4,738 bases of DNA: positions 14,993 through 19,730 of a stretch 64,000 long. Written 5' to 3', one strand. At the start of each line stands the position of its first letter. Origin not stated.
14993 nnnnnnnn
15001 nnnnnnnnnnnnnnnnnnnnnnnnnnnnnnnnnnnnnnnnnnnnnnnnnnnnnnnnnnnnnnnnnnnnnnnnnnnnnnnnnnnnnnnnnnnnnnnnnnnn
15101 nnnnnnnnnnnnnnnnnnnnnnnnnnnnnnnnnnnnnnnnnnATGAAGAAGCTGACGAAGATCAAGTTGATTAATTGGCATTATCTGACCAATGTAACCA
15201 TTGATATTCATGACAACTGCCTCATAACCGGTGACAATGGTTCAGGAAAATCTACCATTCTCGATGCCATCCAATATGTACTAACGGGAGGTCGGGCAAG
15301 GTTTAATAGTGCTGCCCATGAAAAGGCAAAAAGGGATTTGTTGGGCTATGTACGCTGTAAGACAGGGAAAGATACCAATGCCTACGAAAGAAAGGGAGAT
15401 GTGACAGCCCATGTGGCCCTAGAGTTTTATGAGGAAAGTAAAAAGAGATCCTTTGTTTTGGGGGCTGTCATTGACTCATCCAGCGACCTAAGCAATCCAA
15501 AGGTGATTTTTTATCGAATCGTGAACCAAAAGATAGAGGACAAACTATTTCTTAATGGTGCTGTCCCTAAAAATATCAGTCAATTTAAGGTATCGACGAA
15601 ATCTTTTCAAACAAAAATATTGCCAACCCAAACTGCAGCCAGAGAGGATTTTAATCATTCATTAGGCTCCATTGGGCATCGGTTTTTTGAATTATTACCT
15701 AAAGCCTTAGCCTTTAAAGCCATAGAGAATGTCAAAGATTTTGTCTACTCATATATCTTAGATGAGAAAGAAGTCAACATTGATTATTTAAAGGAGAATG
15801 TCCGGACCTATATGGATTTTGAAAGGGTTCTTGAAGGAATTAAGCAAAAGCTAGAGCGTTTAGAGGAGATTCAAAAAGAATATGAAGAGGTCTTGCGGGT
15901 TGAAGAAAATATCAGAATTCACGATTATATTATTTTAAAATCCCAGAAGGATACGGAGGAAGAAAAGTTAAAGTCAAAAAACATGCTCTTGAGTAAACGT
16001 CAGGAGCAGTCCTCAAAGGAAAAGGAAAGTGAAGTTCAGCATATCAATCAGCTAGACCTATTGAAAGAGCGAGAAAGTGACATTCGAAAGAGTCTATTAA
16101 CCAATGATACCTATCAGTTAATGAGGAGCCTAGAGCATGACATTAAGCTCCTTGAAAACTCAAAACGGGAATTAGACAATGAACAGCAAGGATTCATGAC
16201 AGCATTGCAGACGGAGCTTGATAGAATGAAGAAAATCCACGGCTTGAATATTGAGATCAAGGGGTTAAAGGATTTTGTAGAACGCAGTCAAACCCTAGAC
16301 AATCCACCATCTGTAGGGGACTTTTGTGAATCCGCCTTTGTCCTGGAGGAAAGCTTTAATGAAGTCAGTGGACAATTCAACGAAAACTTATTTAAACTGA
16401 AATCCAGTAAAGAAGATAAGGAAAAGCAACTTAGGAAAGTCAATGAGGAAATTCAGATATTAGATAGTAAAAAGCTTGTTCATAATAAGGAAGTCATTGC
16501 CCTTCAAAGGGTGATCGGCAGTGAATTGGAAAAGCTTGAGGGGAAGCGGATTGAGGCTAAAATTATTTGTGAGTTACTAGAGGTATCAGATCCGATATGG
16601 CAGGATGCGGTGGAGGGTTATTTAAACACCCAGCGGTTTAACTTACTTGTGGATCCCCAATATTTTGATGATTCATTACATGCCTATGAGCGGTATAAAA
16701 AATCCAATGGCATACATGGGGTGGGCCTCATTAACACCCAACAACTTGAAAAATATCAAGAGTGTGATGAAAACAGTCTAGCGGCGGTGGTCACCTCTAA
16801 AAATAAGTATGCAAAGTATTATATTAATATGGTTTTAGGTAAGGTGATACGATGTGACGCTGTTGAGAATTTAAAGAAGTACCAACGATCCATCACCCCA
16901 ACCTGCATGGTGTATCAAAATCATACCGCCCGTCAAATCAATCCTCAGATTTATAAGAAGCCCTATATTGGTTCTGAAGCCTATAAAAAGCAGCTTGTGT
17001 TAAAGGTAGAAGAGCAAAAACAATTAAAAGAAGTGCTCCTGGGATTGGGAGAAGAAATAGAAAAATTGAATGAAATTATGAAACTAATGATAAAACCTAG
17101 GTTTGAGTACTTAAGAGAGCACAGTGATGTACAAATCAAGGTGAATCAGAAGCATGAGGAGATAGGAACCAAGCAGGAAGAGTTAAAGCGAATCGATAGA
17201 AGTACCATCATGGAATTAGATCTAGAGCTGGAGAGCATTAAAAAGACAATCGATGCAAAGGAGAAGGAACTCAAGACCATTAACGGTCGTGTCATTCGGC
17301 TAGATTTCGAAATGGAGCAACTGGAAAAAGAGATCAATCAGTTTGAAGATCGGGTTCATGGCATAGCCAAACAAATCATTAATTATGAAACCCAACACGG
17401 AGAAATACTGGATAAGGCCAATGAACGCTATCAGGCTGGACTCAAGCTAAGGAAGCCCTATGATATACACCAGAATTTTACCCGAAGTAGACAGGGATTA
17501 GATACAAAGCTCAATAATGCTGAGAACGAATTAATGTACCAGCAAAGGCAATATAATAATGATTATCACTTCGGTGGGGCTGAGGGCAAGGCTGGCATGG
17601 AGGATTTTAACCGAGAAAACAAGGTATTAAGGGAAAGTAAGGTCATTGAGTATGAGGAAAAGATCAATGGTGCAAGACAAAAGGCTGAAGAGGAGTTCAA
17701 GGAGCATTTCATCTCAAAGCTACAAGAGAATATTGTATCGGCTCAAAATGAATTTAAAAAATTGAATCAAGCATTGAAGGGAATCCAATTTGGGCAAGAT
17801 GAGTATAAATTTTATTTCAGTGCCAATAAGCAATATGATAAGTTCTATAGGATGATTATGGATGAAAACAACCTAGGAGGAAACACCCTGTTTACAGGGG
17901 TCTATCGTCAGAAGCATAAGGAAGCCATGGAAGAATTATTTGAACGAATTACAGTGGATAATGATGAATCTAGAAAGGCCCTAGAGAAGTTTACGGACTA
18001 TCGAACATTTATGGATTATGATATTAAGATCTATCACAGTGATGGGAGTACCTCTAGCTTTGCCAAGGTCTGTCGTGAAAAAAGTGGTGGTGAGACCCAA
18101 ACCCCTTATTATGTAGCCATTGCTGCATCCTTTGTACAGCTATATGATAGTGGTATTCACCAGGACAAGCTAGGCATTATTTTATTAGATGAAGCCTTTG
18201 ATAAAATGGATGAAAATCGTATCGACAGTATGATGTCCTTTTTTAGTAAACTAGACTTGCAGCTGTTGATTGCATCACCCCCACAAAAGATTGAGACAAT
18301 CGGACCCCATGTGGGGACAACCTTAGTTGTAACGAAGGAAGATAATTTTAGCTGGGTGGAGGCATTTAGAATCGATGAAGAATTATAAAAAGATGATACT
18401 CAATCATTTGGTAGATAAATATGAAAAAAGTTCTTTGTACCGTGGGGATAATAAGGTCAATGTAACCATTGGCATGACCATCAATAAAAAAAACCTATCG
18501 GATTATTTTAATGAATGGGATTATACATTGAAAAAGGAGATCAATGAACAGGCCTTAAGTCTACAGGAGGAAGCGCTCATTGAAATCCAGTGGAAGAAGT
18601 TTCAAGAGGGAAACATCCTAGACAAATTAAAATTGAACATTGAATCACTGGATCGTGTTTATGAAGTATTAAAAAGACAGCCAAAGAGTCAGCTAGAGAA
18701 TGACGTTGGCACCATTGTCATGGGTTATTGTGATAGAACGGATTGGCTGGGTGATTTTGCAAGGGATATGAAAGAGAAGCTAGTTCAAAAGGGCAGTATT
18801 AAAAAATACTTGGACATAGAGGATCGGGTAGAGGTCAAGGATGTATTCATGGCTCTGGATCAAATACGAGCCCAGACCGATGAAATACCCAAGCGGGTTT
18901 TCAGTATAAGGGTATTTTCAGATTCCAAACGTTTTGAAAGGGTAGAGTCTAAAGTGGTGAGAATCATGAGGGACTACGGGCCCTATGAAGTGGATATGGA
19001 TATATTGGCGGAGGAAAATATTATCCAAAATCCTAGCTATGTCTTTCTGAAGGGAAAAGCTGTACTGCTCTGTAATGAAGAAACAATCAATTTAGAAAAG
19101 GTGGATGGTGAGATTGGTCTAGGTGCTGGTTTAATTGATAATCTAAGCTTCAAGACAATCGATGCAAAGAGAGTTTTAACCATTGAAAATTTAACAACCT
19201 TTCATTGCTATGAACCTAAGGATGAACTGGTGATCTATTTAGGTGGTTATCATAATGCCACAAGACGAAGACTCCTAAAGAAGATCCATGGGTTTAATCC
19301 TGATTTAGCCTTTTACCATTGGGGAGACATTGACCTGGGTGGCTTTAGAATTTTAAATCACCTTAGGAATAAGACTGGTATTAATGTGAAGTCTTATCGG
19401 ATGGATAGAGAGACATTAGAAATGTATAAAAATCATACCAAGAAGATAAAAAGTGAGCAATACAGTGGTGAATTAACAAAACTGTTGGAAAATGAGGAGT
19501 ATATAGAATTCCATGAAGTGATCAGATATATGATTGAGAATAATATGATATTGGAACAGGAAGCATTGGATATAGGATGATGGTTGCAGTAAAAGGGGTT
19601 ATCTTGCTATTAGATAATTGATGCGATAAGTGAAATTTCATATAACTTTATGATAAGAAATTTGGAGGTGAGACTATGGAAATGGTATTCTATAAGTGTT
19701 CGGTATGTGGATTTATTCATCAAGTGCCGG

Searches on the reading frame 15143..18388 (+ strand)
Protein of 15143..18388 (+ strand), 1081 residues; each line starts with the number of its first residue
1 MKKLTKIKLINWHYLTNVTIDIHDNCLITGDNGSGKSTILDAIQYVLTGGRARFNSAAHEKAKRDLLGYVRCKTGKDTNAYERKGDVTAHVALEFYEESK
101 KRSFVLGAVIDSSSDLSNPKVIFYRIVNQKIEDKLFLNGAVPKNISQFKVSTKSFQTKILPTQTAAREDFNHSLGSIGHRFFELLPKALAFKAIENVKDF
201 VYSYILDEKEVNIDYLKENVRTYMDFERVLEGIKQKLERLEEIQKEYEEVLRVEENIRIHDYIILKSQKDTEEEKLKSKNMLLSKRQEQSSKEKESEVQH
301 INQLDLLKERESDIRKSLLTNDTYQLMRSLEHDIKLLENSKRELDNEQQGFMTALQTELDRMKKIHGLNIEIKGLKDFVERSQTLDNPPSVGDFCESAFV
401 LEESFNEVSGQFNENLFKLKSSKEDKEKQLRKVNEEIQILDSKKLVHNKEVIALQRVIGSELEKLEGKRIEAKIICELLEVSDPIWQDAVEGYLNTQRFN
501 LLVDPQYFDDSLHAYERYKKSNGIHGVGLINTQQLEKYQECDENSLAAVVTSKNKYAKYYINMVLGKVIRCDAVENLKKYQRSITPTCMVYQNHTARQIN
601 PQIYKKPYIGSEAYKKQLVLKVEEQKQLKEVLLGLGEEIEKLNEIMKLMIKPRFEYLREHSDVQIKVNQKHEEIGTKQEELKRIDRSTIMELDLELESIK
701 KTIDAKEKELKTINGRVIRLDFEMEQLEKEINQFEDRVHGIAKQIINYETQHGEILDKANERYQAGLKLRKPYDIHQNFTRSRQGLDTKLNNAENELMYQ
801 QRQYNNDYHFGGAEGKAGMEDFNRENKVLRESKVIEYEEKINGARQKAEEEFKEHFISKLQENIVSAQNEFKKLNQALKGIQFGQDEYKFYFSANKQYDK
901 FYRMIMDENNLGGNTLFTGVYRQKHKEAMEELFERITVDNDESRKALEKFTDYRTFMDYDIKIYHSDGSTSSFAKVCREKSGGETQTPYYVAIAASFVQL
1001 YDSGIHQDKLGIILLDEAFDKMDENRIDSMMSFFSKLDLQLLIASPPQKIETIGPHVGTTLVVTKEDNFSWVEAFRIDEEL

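Call 52: search_protein_families(library=pfam, proteins=[window:15143-18388:+], max_evalue=0.0001)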
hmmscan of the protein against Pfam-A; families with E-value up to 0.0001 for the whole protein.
window:15143-18388:+ (1081 aa): 3 families
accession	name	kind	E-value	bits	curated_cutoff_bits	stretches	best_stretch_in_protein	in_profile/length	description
PF13558.12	SbcC_Walker_B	-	7.5e-26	90.6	27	1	949-1035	2-89/90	SbcC/RAD50-like, Walker B motif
PF13555.12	AAA_29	-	4e-21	75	27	1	4-60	1-60/61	P-loop containing region of AAA domain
PF13175.12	AAA_15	-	2.5e-06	27.8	32.1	1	3-318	2-257/374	AAA ATPase domain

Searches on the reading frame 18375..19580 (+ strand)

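Call 52: search_protein_families(library=pfam, proteins=[window:18375-19580:+], max_evalue=0.0001)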
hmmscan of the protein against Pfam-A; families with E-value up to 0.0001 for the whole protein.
window:18375-19580:+ (401 aa): 2 families
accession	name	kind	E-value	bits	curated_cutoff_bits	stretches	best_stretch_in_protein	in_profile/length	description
PF09983.15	JetD_C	-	9.2e-31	107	22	1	256-399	32-171/179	Wadjet protein JetD, C-terminal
PF09664.16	DUF2399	-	2.6e-08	34.2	23.4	1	281-396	40-142/152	Protein of unknown function C-terminus (DUF2399)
